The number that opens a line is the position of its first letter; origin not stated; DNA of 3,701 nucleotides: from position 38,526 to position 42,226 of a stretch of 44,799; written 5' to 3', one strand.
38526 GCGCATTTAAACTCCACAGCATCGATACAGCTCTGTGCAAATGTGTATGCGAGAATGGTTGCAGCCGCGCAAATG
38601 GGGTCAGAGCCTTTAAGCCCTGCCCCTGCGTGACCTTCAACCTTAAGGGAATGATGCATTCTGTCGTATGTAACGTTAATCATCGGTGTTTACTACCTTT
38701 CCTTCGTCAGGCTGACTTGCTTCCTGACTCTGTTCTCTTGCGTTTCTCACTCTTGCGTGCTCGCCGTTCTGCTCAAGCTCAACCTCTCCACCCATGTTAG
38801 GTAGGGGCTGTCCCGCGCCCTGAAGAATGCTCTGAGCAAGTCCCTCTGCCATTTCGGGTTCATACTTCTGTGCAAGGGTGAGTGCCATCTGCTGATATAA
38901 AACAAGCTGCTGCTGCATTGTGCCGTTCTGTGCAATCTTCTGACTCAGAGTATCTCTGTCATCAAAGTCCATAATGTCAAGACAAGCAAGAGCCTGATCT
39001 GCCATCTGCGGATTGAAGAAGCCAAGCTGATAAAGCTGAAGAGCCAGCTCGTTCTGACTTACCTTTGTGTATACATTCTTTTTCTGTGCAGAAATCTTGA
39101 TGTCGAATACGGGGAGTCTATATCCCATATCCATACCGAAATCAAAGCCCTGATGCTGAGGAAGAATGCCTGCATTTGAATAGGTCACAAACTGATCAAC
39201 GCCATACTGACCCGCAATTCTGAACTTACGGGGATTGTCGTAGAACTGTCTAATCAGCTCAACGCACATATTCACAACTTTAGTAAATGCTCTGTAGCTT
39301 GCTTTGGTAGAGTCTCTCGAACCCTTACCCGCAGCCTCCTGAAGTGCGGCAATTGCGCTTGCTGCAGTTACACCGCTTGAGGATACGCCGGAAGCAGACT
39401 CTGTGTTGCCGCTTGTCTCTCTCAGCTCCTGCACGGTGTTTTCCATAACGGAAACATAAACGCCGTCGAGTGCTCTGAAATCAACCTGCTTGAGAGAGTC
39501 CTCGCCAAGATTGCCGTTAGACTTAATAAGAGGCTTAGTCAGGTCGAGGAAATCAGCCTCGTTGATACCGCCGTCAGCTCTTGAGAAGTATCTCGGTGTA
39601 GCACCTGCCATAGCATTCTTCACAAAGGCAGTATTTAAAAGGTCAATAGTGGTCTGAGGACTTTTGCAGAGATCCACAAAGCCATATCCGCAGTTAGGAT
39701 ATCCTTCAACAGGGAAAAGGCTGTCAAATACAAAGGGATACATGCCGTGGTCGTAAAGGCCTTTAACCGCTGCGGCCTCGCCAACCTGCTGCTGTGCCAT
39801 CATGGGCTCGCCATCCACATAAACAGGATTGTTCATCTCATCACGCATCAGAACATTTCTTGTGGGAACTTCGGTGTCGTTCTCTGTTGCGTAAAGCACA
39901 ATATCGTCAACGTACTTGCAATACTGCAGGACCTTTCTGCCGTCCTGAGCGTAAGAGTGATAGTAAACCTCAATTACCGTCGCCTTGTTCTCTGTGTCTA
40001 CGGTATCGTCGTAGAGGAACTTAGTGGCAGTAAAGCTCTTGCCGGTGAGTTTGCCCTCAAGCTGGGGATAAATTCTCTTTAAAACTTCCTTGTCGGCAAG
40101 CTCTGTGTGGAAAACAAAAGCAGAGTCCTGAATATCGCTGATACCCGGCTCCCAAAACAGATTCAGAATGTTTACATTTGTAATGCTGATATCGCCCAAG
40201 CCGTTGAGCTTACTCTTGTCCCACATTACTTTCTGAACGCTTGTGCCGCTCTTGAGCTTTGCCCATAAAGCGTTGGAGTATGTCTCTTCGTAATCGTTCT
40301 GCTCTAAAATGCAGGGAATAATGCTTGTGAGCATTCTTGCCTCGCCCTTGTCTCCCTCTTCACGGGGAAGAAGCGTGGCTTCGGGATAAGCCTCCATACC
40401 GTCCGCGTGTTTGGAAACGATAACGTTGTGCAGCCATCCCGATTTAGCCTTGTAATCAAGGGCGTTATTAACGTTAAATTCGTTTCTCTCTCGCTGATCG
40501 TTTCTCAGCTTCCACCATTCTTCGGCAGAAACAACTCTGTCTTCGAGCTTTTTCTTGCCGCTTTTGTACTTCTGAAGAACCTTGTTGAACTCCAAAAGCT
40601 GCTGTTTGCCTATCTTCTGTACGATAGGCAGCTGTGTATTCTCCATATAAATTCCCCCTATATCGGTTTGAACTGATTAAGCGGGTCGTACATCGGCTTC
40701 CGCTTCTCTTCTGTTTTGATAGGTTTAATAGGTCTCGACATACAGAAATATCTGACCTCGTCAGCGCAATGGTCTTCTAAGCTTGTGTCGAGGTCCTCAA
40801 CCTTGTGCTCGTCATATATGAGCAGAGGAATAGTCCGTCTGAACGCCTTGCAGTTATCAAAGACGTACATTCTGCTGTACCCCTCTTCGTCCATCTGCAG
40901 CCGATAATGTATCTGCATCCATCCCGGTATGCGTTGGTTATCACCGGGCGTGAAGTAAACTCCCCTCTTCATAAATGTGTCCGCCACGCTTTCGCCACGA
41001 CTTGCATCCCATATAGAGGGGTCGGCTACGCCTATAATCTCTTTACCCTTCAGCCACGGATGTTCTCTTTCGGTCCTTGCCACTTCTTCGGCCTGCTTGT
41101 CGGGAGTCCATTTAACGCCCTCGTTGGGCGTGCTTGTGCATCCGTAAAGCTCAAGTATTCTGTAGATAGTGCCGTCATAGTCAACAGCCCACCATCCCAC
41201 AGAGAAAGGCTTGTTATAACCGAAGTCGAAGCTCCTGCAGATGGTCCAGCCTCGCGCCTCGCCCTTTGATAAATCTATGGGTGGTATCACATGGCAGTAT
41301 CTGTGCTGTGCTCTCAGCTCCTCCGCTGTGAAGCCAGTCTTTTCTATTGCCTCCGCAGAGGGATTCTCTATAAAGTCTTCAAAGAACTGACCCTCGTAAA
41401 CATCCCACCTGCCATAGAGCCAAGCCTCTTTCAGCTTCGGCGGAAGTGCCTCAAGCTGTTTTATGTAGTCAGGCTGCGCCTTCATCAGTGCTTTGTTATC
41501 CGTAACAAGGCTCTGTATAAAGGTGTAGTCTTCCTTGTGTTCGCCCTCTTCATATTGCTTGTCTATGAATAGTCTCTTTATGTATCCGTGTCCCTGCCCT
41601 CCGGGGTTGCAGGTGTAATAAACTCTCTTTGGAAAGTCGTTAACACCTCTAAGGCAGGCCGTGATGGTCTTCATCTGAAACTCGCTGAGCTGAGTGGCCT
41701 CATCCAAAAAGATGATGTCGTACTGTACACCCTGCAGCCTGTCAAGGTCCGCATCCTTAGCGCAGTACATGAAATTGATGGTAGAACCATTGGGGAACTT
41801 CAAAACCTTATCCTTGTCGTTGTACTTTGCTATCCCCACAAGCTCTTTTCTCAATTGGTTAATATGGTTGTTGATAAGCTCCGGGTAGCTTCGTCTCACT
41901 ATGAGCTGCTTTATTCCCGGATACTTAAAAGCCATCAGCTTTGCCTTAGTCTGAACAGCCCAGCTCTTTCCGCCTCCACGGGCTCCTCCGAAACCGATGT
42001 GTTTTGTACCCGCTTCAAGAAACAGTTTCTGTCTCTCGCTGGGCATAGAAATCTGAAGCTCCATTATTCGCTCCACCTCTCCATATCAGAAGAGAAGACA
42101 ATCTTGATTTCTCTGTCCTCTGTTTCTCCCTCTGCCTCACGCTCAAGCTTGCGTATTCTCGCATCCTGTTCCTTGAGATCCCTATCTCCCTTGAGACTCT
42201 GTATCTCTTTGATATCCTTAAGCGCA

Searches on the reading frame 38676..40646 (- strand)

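Call 88: search_protein_families(library=pfam, proteins=[window:38676-40646:-], max_evalue=0.001)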
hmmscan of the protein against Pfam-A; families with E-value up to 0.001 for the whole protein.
window:38676-40646:- (656 aa): 1 family
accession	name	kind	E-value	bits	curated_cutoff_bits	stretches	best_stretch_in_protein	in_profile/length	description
PF16510.12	P22_portal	-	2e-24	86.5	26.1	1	88-601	67-579/594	Phage P22-like portal protein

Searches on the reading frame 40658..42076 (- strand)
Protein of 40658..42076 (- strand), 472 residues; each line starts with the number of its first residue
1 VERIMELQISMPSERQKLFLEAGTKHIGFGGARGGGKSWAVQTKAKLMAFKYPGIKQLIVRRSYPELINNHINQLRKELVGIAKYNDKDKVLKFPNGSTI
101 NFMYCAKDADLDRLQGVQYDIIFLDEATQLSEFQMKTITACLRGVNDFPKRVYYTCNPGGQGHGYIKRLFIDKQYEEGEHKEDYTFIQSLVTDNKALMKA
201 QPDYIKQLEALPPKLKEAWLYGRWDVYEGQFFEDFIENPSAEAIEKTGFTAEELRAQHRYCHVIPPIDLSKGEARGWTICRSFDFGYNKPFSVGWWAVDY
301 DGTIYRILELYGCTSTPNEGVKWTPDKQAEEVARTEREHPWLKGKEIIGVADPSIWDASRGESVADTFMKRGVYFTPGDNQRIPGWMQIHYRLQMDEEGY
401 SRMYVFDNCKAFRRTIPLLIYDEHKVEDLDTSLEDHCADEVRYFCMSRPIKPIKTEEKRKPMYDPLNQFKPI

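Call 88: search_protein_families(library=pfam, proteins=[window:40658-42076:-], max_evalue=0.001)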
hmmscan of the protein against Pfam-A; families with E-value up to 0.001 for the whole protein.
window:40658-42076:- (472 aa): 2 families
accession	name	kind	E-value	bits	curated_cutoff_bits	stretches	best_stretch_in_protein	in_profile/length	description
PF03237.21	Terminase_6N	-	7.5e-18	65.4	22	1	29-232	2-208/215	Terminase large subunit, T4likevirus-type, N-terminal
PF04466.19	Terminase_3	-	3.1e-12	46.9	23.2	1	31-209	9-184/201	Phage terminase large subunit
